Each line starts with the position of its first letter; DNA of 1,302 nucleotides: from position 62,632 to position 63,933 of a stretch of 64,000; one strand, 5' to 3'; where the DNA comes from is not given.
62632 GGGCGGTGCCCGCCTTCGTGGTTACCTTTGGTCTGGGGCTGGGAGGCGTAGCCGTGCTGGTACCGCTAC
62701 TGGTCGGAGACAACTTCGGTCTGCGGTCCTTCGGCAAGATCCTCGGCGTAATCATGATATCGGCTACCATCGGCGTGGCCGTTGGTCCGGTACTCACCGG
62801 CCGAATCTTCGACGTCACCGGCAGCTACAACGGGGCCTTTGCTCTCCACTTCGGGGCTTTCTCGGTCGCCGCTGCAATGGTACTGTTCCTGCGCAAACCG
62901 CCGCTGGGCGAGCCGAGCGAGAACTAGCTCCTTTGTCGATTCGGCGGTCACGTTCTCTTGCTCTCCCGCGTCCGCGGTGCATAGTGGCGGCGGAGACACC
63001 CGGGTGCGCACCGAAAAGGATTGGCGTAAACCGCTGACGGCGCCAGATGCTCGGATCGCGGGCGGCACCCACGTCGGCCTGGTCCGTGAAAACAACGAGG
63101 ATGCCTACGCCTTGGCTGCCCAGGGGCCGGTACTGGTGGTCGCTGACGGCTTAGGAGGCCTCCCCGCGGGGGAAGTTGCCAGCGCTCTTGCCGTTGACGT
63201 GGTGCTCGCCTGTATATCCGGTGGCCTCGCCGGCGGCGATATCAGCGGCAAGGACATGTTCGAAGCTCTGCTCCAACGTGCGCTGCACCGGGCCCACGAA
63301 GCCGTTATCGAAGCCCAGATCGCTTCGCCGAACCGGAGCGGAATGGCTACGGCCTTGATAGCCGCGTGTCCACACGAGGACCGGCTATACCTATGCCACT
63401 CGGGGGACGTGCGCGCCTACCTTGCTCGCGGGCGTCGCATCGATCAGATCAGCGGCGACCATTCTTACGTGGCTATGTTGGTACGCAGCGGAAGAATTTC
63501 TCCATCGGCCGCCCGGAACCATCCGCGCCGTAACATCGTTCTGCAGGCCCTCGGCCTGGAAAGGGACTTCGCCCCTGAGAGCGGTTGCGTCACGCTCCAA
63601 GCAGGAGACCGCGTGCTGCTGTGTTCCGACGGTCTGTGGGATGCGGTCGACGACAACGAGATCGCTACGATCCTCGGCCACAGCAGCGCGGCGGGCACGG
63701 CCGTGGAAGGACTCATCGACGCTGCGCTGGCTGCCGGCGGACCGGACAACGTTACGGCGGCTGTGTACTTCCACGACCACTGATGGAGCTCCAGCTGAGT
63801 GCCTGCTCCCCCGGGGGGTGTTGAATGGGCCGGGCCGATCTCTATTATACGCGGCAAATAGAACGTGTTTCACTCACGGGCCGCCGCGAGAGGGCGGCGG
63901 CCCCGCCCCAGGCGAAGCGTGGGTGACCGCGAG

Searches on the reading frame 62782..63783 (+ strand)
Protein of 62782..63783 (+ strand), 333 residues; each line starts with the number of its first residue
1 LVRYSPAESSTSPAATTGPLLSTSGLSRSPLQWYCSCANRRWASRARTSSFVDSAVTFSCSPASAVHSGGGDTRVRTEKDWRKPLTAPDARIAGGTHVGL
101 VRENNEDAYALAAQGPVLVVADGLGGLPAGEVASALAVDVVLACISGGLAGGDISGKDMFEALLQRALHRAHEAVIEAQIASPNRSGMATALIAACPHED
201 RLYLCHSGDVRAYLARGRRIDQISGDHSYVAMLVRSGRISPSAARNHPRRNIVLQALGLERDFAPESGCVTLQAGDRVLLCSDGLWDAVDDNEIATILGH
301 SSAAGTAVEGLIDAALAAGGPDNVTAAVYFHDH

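Call 50: search_protein_families(library=pfam, proteins=[window:62782-63783:+], max_evalue=0.01)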
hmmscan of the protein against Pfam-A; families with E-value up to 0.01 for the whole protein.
window:62782-63783:+ (333 aa): 3 families
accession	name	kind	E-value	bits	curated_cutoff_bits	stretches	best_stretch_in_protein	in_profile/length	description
PF13672.11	PP2C_2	-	6.3e-14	52.5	24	1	102-293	9-182/209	Protein phosphatase 2C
PF00481.26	PP2C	-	2.1e-08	34.6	20.3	1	164-228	72-141/255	Protein phosphatase 2C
PF07228.17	SpoIIE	-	1.3e-06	28.9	25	1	151-314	9-167/192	Stage II sporulation protein E (SpoIIE)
